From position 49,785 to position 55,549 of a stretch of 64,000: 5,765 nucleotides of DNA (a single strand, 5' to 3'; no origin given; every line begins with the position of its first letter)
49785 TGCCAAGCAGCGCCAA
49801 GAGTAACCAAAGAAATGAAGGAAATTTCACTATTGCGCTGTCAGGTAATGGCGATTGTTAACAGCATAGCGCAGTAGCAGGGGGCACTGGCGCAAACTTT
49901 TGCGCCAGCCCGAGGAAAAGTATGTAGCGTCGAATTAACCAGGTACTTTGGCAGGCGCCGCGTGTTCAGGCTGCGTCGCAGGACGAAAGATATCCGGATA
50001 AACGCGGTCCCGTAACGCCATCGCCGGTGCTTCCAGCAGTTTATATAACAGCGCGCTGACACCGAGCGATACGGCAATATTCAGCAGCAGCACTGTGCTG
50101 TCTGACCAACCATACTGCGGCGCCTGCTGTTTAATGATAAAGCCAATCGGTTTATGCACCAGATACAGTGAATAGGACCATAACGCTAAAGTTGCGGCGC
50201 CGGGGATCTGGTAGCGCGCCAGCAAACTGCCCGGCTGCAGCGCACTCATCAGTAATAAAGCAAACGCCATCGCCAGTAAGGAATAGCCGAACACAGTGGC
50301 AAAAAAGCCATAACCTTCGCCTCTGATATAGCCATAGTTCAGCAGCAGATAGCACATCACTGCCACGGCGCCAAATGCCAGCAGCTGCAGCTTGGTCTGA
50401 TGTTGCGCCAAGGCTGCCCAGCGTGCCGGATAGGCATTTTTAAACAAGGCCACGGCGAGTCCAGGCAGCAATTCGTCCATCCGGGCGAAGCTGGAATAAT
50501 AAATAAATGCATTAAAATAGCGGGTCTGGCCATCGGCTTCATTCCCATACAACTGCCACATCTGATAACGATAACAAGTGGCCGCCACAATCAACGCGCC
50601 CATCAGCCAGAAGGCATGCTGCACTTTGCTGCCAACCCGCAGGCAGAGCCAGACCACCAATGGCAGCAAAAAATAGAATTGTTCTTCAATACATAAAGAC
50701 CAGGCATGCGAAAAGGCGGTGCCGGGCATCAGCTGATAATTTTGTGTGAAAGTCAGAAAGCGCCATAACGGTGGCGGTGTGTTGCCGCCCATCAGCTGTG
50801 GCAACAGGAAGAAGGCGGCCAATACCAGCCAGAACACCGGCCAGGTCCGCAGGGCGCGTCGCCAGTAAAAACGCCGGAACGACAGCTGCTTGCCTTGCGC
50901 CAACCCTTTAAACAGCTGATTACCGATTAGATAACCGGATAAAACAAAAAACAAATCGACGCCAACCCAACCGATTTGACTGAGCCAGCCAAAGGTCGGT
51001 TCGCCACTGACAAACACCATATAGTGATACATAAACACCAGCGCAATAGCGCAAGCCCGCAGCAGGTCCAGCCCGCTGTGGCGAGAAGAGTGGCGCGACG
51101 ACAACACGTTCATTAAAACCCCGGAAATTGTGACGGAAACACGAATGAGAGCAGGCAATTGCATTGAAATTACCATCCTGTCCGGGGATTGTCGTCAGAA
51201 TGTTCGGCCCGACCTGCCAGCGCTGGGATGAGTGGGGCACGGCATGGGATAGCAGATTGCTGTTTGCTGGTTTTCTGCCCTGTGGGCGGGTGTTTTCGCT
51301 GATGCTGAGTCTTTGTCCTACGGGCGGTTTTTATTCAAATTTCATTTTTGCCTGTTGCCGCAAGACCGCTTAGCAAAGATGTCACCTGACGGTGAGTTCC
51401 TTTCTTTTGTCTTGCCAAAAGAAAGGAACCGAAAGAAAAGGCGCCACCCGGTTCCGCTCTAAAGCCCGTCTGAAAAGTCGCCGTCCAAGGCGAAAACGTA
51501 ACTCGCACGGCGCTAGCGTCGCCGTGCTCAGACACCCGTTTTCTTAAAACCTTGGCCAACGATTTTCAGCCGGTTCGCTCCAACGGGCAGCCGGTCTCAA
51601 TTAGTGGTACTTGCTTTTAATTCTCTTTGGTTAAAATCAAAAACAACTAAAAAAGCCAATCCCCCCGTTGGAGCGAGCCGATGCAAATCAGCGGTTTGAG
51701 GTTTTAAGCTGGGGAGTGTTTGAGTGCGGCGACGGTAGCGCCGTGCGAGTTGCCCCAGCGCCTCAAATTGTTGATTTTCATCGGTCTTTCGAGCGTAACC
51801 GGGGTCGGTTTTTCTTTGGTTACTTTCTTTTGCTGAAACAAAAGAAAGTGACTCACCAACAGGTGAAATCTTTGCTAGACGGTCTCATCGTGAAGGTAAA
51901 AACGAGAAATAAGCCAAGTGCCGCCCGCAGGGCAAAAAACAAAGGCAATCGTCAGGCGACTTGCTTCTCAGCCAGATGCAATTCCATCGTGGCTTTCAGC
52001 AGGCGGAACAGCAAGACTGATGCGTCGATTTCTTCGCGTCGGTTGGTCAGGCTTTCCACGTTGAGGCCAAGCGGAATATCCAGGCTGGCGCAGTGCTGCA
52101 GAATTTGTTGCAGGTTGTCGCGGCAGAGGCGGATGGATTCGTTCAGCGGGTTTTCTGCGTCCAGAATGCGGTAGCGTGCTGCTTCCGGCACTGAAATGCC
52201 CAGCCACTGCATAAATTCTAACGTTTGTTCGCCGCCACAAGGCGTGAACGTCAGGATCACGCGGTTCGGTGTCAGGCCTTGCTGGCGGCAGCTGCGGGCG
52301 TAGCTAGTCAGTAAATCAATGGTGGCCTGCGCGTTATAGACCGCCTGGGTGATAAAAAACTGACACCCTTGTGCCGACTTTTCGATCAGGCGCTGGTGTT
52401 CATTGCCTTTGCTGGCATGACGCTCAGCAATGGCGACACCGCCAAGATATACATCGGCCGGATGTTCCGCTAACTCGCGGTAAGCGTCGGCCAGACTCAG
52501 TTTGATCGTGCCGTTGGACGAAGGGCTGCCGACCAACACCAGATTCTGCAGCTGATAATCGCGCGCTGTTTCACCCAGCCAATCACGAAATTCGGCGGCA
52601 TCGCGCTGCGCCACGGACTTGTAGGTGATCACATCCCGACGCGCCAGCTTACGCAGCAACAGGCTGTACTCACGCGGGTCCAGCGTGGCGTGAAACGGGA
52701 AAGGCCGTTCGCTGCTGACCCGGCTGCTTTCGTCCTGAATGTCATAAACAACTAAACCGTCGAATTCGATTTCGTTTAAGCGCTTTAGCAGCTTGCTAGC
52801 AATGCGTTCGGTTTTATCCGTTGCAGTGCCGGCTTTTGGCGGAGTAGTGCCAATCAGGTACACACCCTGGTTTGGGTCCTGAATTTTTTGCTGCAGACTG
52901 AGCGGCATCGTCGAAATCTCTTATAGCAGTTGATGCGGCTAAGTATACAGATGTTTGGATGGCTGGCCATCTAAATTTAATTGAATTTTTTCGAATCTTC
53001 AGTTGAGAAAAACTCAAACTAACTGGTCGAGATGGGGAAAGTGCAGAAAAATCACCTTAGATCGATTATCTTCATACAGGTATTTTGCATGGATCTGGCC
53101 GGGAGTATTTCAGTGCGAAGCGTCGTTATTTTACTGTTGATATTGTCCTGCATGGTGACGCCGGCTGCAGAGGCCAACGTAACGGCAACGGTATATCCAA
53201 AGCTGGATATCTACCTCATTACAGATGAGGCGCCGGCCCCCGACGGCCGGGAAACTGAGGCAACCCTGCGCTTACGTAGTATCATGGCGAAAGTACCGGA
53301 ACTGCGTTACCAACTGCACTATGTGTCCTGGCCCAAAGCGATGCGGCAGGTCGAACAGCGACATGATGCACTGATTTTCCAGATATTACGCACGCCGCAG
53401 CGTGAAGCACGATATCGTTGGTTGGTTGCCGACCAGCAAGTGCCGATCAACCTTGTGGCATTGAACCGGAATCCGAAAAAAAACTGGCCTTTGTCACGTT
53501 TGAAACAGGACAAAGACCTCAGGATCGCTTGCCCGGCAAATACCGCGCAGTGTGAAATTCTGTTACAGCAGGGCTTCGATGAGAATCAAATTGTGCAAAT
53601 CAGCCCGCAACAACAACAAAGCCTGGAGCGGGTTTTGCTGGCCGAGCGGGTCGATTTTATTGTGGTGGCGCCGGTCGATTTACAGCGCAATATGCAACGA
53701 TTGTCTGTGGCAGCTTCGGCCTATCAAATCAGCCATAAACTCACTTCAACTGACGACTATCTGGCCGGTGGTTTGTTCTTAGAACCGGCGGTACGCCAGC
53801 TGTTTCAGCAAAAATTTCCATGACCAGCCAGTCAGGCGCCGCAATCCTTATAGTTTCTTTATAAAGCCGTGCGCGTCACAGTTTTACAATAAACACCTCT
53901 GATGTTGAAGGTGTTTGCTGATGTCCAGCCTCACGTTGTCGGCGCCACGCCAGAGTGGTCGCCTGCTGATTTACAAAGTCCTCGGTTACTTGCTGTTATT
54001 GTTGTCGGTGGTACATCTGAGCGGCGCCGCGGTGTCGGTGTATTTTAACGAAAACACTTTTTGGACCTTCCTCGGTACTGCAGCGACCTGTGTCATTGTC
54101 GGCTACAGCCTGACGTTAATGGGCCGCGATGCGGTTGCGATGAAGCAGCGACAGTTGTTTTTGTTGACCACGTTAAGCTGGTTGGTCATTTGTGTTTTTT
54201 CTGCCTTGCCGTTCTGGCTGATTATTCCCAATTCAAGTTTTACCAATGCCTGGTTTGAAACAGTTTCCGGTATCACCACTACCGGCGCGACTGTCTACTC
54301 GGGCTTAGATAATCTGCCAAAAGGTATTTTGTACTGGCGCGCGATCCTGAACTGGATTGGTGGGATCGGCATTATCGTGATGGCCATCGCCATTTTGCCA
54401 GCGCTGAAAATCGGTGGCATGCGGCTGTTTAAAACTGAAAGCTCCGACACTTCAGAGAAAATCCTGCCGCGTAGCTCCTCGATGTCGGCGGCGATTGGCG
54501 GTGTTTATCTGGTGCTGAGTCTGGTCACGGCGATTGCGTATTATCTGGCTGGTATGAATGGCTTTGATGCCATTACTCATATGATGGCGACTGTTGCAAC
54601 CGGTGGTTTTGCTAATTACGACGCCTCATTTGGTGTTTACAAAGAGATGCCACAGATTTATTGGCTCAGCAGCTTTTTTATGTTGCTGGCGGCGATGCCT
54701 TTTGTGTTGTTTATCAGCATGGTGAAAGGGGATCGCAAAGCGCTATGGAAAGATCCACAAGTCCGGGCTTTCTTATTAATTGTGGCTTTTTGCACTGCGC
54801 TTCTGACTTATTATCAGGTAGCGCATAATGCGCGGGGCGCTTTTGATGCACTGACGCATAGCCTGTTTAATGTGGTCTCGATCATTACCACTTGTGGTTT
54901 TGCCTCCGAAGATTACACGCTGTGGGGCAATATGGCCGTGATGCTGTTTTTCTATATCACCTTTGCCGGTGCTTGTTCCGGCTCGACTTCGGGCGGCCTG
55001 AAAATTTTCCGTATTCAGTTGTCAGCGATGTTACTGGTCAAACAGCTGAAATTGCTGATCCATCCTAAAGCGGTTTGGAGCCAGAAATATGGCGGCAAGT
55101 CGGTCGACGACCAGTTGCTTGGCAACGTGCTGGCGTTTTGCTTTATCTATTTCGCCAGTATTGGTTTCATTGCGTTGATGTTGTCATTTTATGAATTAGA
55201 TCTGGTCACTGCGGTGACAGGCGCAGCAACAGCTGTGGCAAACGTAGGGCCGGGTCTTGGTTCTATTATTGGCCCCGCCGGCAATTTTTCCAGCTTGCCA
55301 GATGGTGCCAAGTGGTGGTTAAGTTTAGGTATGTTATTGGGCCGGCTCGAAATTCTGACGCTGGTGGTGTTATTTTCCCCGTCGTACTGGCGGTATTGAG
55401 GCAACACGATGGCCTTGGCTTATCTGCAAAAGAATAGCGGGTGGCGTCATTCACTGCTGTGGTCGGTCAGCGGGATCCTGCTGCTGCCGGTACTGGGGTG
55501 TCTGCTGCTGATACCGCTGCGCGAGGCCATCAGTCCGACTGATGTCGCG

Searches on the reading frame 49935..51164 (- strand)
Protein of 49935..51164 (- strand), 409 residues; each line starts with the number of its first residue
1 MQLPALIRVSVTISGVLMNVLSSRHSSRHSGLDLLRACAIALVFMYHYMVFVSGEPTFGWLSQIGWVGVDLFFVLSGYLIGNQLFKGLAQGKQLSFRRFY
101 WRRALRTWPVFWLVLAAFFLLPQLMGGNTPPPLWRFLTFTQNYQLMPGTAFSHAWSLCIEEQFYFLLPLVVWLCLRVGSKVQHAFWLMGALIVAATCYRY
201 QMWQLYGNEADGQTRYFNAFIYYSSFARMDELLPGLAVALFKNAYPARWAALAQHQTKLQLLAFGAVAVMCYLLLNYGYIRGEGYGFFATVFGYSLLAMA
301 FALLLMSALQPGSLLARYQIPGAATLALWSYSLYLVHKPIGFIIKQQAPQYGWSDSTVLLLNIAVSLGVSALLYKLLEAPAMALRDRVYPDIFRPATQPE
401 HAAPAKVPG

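Call 47: search_protein_families(library=pfam, proteins=[window:49935-51164:-], max_evalue=5)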
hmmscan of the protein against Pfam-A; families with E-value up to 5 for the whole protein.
window:49935-51164:- (409 aa): 3 families
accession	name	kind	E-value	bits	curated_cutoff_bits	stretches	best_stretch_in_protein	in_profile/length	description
PF01757.29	Acyl_transf_3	-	5e-26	92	31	1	31-374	3-325/326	Acyltransferase domain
PF23600.1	DUF7139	-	0.007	16.4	30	1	236-270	98-134/150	Domain of unknown function (DUF7139)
PF05865.16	Cypo_polyhedrin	-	0.3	10.9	25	1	9-49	175-215/248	Cypovirus polyhedrin protein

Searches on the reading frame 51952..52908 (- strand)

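Call 47: search_protein_families(library=pfam, proteins=[window:51952-52908:-], max_evalue=5)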
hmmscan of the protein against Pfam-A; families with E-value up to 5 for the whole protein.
window:51952-52908:- (318 aa): 2 families
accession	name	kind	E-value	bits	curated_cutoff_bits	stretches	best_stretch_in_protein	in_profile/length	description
PF02219.23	MTHFR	-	0.00066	19.5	24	1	164-273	155-264/287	Methylenetetrahydrofolate reductase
PF10116.14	Host_attach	-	0.0062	17.5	26.7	1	100-147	71-118/138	Protein required for attachment to host cells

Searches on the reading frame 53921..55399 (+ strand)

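Call 47: search_protein_families(library=pfam, proteins=[window:53921-55399:+], max_evalue=5)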
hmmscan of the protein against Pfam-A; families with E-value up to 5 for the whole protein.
window:53921-55399:+ (492 aa): 1 family
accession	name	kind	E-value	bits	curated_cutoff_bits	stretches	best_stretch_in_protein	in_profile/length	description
PF02386.22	TrkH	-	1.4e-58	199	27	1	60-490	15-500/502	Cation transport protein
